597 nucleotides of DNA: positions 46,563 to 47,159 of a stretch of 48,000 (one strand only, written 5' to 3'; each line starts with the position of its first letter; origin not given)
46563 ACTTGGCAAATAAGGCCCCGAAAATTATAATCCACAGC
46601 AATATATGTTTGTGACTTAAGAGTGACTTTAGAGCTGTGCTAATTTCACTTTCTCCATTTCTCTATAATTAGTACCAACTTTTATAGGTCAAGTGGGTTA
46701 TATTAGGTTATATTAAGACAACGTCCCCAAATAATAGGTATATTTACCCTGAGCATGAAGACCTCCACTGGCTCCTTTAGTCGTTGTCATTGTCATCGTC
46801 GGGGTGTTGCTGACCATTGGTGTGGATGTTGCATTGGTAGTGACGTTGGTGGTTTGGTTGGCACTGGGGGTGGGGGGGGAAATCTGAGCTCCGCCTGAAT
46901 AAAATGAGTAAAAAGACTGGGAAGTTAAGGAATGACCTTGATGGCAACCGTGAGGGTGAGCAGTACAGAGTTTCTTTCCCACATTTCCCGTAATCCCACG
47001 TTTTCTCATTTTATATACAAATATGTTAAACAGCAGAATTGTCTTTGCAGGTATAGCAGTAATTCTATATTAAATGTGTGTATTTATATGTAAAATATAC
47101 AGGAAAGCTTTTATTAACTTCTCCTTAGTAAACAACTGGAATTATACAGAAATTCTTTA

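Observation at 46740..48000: Tandem 550-bp repeat array in which each unit carries a frame-preserving, N-glycosylation-rich mucin-like cassette exon (minus strand)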

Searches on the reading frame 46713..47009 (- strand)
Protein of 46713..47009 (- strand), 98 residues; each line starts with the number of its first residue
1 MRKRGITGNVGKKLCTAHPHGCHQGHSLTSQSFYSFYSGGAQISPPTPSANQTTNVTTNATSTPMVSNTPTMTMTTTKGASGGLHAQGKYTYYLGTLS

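Call 11: find_encoding_contigs(protein=window:46713-47009:-, flank=10000, max_places=6)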
Protein window:46713-47009:- (98 aa): no gene with exactly this product is on record in the collection.
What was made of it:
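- The genomic ORF is not in the gene index (call 11).
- Tried and rejected: Exact look-up of the genomic ORF 46713-47009(-) found nothing on record (call 11).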
